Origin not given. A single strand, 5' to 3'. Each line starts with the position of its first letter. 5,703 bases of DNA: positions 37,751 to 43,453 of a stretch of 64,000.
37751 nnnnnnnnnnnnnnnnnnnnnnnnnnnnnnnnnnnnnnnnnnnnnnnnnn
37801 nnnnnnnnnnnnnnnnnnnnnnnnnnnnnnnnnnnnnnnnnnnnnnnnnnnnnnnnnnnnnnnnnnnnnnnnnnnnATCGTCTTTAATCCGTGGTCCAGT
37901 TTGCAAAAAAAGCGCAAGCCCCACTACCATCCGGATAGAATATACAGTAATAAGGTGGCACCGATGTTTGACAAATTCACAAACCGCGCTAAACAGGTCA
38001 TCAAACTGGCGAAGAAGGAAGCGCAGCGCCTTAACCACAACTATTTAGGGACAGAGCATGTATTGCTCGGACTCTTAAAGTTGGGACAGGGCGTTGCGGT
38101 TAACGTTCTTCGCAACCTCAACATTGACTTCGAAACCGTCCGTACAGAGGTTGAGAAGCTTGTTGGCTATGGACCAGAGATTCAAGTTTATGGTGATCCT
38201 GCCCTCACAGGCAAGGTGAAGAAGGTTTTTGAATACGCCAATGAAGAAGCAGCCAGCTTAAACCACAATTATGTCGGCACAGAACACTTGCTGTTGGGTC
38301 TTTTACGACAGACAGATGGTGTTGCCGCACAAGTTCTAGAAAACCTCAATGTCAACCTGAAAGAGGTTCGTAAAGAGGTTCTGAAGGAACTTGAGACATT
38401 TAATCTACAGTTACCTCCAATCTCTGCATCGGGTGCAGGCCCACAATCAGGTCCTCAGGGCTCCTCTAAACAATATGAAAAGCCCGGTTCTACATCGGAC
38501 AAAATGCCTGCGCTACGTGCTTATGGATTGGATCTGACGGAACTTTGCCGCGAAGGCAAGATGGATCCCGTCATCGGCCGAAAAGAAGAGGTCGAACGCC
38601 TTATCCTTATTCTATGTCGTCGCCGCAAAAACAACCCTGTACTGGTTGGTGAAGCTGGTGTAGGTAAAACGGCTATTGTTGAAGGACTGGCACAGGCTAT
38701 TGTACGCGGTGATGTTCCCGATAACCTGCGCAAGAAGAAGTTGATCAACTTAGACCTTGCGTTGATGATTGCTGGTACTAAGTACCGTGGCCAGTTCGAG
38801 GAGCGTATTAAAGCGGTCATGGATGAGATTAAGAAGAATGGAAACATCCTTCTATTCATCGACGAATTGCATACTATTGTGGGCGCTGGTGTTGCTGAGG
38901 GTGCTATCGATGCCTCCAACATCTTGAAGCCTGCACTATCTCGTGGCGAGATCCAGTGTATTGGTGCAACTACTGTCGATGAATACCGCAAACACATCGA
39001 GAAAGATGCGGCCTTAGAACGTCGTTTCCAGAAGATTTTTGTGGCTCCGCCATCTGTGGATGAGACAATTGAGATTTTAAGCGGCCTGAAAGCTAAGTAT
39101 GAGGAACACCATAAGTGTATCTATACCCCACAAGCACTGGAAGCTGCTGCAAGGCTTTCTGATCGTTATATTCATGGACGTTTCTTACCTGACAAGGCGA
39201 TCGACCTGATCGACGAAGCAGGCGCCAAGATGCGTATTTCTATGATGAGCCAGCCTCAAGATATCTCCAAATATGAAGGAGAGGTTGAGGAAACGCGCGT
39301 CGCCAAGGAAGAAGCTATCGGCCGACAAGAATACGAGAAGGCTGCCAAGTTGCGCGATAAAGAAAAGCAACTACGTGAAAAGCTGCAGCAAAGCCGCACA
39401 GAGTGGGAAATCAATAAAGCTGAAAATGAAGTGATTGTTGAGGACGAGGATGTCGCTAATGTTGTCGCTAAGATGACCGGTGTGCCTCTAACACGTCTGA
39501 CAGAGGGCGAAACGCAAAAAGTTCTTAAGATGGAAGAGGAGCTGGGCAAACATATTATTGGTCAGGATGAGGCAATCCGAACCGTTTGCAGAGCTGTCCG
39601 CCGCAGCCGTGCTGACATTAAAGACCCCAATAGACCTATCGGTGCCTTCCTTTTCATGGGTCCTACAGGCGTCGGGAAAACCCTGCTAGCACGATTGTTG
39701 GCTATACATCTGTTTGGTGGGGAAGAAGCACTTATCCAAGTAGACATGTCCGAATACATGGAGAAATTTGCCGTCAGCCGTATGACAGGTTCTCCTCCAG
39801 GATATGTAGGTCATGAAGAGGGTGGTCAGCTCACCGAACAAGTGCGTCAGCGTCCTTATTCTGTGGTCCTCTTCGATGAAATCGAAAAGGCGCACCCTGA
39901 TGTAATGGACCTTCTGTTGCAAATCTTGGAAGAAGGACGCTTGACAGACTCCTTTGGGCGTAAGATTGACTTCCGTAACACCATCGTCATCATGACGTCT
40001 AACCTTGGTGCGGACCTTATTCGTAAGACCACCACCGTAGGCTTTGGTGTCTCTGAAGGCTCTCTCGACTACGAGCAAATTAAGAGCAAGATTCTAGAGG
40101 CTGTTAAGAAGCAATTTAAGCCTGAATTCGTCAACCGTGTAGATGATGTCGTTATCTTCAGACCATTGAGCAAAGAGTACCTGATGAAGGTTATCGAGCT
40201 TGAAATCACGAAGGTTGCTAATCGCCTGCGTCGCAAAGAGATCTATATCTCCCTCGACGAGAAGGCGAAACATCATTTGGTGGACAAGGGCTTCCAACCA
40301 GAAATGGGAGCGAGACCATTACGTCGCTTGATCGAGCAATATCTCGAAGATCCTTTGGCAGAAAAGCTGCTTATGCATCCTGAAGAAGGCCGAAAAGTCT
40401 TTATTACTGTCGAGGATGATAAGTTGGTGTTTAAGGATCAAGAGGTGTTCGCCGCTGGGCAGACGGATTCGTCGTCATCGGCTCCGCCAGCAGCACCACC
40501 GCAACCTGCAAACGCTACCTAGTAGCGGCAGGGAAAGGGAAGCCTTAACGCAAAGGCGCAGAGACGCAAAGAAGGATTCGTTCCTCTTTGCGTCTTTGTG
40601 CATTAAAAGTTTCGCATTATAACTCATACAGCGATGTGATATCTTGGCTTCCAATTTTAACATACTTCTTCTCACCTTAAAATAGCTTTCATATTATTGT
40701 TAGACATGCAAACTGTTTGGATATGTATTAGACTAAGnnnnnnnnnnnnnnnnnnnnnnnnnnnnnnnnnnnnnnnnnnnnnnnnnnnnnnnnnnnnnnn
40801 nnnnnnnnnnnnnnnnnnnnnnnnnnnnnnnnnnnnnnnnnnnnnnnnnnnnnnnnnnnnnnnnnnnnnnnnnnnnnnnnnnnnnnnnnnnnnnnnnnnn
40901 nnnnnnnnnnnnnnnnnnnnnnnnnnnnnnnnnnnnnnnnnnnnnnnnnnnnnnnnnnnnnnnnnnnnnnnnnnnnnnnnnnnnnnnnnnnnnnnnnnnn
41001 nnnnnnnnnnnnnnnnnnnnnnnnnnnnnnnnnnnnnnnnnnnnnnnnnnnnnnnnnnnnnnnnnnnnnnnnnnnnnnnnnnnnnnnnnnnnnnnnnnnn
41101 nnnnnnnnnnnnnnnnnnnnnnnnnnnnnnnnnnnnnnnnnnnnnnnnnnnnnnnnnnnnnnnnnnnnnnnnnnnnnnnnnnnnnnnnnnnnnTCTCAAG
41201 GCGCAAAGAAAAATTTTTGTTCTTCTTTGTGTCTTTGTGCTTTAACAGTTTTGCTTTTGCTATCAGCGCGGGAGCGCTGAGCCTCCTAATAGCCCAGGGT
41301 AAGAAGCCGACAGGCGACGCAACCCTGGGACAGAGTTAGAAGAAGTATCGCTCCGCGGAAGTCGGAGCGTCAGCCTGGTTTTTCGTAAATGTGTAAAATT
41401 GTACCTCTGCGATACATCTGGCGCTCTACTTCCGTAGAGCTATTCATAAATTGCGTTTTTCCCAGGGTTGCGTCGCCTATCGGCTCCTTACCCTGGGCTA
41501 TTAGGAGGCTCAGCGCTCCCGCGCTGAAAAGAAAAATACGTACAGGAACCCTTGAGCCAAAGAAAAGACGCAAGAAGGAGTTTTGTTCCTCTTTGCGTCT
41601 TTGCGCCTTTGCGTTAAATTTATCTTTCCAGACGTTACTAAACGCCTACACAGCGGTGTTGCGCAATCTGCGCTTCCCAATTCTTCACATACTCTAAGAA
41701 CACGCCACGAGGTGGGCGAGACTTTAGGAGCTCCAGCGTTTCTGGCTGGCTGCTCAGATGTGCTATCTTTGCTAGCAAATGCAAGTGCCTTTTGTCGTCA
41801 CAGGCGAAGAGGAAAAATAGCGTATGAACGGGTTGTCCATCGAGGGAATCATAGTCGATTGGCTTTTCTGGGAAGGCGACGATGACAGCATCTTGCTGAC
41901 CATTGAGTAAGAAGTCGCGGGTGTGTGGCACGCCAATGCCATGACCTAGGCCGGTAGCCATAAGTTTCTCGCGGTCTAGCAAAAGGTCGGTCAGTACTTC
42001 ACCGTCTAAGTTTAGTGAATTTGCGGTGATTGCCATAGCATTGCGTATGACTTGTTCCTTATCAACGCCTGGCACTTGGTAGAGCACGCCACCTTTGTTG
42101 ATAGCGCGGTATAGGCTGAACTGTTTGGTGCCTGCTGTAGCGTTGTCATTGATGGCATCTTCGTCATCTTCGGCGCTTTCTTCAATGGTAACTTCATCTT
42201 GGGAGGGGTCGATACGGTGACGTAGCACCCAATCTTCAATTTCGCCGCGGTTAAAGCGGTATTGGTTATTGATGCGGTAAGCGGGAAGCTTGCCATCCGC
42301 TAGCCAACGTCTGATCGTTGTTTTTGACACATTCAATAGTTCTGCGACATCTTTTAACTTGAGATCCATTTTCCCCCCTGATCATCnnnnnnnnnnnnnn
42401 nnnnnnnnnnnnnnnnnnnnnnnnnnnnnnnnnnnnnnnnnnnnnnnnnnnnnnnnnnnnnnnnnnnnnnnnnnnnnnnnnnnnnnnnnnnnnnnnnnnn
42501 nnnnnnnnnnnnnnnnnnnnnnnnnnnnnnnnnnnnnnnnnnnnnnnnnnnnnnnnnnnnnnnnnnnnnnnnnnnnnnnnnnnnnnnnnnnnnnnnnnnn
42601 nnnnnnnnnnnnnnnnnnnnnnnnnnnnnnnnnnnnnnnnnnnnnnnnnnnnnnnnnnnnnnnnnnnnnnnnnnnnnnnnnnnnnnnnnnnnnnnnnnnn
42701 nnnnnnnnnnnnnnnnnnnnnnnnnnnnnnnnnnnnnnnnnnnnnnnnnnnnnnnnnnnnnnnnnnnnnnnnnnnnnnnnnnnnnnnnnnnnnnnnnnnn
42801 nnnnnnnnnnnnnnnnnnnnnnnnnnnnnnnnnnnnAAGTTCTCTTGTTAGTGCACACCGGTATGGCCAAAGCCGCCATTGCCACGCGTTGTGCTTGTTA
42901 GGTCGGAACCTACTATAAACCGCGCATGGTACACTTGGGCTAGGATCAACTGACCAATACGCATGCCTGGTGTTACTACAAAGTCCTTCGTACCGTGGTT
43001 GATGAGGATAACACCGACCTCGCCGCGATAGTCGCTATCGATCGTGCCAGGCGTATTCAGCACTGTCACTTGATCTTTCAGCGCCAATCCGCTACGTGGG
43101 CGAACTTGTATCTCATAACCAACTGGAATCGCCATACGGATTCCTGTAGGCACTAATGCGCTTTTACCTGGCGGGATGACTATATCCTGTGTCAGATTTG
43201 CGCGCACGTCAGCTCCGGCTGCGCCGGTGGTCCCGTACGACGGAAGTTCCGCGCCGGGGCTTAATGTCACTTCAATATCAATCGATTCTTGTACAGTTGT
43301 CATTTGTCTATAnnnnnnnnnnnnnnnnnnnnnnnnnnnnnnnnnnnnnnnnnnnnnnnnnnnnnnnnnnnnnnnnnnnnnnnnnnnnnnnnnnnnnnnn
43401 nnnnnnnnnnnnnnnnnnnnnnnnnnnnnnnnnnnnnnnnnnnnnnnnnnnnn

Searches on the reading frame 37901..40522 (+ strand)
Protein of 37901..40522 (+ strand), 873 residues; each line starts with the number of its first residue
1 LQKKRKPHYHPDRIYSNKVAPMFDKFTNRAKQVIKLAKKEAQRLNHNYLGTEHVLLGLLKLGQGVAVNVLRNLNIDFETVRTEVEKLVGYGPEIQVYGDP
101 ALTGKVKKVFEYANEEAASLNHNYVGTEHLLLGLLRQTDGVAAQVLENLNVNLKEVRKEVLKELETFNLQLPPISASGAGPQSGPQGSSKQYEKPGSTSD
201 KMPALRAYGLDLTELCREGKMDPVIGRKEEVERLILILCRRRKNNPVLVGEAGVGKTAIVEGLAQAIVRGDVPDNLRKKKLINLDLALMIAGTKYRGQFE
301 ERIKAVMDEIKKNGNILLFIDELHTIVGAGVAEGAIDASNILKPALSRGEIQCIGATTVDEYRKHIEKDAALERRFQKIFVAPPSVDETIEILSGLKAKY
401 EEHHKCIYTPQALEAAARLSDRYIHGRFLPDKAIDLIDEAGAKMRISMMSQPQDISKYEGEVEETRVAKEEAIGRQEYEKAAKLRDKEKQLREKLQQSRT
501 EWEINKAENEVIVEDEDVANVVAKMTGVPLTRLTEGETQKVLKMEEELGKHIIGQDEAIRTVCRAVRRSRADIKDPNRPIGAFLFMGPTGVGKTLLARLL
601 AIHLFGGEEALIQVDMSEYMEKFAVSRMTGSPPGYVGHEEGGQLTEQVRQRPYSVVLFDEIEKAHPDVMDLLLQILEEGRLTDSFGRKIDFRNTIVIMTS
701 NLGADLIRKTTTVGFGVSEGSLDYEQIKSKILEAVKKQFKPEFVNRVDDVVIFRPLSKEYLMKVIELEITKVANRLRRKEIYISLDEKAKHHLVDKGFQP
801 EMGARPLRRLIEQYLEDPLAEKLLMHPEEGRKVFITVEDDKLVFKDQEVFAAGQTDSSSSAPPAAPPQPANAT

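Call 13: search_protein_families(library=ncbifam, proteins=[window:37901-40522:+], max_evalue=0.00001)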
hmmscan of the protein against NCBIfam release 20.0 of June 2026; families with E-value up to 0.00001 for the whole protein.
window:37901-40522:+ (873 aa): 14 families
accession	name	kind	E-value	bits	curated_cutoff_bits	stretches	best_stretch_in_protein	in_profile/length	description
TIGR03346.1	chaperone_ClpB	equivalog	1.8e-283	943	1232.1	3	454-845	466-853/853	ATP-dependent chaperone ClpB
TIGR02639.1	ClpA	equivalog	1.4e-242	807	993.15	2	28-495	3-459/734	ATP-dependent Clp protease ATP-binding subunit ClpA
NF008118.0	PRK10865.1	equivalog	2e-233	777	1417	2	480-844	502-855/857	ATP-dependent chaperone ClpB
TIGR03345.1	VI_ClpV1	equivalog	3.5e-226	753.4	884.95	2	28-509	3-480/852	type VI secretion system ATPase TssH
NF033606.1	heat_AAA_ClpK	exception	6.8e-224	745.7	1900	2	102-826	185-886/949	heat shock survival AAA family ATPase ClpK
NF033607.0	disagg_AAA_ClpG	exception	1.3e-223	744.8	1900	1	101-825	163-863/932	AAA family protein disaggregase ClpG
NF008263.0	PRK11034.1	equivalog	1e-180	602.3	1350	2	185-475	152-438/758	ATP-dependent Clp protease ATP-binding subunit ClpA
NF003745.1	PRK05342.1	equivalog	8.3e-15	54.5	359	0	710-821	261-382/418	ATP-dependent Clp protease ATP-binding subunit ClpX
TIGR00382.1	clpX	equivalog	1.2e-09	37.7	370.75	0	712-836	271-401/414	ATP-dependent protease ATP-binding subunit ClpX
NF001679.0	PRK00440.1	equivalog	6.6e-07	28.7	303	0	580-607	39-66/322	replication factor C small subunit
TIGR03499.1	FlhF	equivalog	1.5e-06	28.4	174.15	0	456-599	79-218/286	flagellar biosynthesis GTPase FlhF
TIGR02902.1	spore_lonB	equivalog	3.4e-06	25.9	723.3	0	211-261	54-104/531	ATP-dependent protease LonB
TIGR02397.1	dnaX_nterm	equivalog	3.8e-06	26.4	250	0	551-603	15-59/355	DNA polymerase III subunit gamma/tau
NF009067.0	PRK12402.1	equivalog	5.8e-06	25.5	317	0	218-309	11-97/340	replication factor C small subunit 2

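Call 53: find_related_loci(query=window:37901-40522:+, collection=genome_contigs, flank=1000)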
Query window:37901-40522:+ (873 aa) in genome_contigs; peptide patterns used: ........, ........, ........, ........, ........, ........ (x = any residue, [..] = any of these).
600 stretches matched a pattern (row limit reached: there are more); 600 encode a relative of the query (tblastn E <= 1e-3); the best 80 are kept; 80 distinct loci.
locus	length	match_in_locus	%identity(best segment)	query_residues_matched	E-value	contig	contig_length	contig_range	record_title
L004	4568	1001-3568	80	22-869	0e+0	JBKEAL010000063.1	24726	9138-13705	MAG: Parachlamydiaceae bacterium isolate VLC_099 k121_9662763, whole genome shotgun sequence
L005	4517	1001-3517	77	22-861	0e+0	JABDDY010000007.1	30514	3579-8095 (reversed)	MAG: Chlamydiae bacterium isolate BWMinHeated_Nextera19_MAG3 3300020902.a:Ga0207087_1029, whole genome shotgun sequence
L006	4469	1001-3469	70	22-844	0e+0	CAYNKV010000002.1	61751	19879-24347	MAG TPA_asm: uncultured bacterium isolate binchicken_co91_477 genome assembly, contig: NODE_450_length_61751_cov_9.03178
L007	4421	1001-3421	60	23-844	0e+0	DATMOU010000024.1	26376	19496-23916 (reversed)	MAG TPA_asm: Chthoniobacterales bacterium isolate SMAG_U12884 k141_2261653, whole genome shotgun sequence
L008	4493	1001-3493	60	23-861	0e+0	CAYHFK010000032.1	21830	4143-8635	MAG TPA_asm: uncultured Bifidobacterium sp. isolate ERP119702_co2_223 genome assembly, contig: NODE_1235_length_21830_co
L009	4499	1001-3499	60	23-858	0e+0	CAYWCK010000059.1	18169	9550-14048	MAG TPA_asm: uncultured Bifidobacteriaceae bacterium isolate binchicken_co118_301 genome assembly, contig: NODE_3205_len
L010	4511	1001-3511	58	13-857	0e+0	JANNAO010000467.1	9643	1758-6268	MAG: Verrucomicrobiota bacterium isolate OTE_78_metabat_453 OTE_78_k141_608384, whole genome shotgun sequence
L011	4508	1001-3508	60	21-865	0e+0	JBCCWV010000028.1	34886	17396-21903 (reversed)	MAG: Verrucomicrobiota bacterium isolate P01_F01_bin.11 k141_17793_length_34886_cov_14.1497, whole genome shotgun sequen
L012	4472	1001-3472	59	15-847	0e+0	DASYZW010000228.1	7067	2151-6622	MAG TPA_asm: Verrucomicrobiia bacterium isolate SMAG_U6372 k141_147383, whole genome shotgun sequence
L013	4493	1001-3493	59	21-845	0e+0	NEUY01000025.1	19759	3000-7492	MAG: Opitutia bacterium Tous-C10FEB Opitutae-Tous-C10FEB-C25, whole genome shotgun sequence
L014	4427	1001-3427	58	13-841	0e+0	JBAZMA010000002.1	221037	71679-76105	MAG: Candidatus Omnitrophota bacterium isolate SO_2017_LW4_3 scaffold_169_c1_LW137-91_2017, whole genome shotgun sequenc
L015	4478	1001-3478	57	23-855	0e+0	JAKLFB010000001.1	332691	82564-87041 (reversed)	MAG: Verrucomicrobia bacterium isolate RA.bin147 RA.bin147_1, whole genome shotgun sequence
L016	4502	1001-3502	59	16-847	0e+0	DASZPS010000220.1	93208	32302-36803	MAG TPA_asm: Lacunisphaera sp. isolate SMAG_U5977 k141_554666, whole genome shotgun sequence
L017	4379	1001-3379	61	22-824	0e+0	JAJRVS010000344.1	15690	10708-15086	MAG: Verrucomicrobia bacterium isolate Dive96_bin10.62 k141_4148504, whole genome shotgun sequence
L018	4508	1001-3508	56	22-870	0e+0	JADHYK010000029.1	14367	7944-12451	MAG: Candidatus Omnitrophota bacterium isolate BS750m-G77 BS307-750m-sub-C285, whole genome shotgun sequence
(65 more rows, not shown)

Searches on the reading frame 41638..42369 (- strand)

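Call 57: search_protein_families(library=pfam, proteins=[window:41638-42369:-], max_evalue=0.001)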
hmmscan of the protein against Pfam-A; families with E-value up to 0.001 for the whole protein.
window:41638-42369:- (243 aa): 8 families
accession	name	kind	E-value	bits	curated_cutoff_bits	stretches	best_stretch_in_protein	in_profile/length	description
PF00359.27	PTS_EIIA_2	-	3.6e-20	72.9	27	1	92-229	5-142/144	Phosphoenolpyruvate-dependent sugar phosphotransferase system, EIIA 2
PF12728.13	HTH_17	-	4.1e-16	59.4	27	1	3-51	2-50/51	Helix-turn-helix domain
PF00376.29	MerR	-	4.8e-07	29.9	28.2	1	6-38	3-36/38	MerR family regulatory protein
PF21531.3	Rv2175c_wHTH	-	3.9e-05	24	27.1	1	3-32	16-45/57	DNA-binding protein Rv2175c, wHTH domain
PF15943.11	YdaS_toxin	-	6.5e-05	23.1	30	1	7-57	13-64/65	Bacterial toxin YdaS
PF10668.15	Phage_terminase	-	9.3e-05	22.5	22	1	3-25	23-45/67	Phage terminase small subunit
PF13542.12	HTH_Tnp_ISL3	-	0.00081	19.2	27.4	0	6-25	30-49/51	Helix-turn-helix domain of transposase family ISL3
PF08220.18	HTH_DeoR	-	0.00093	19.3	21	0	3-22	15-34/57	DeoR-like helix-turn-helix domain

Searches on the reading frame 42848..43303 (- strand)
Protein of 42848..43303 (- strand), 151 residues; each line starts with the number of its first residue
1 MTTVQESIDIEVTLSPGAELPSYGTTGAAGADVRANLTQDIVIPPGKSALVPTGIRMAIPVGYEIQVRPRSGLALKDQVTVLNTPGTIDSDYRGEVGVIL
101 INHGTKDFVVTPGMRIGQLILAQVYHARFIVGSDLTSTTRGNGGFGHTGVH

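Call 57: search_protein_families(library=pfam, proteins=[window:42848-43303:-], max_evalue=0.001)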
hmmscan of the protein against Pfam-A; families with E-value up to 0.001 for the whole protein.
window:42848-43303:- (151 aa): 2 families
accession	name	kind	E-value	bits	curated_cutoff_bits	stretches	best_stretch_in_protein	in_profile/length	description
PF00692.24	dUTPase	-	1.4e-29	102.9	22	1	18-149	3-129/129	dUTPase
PF22769.1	DCD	-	1.1e-10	42.3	27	1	36-123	66-152/153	dCTP deaminase-like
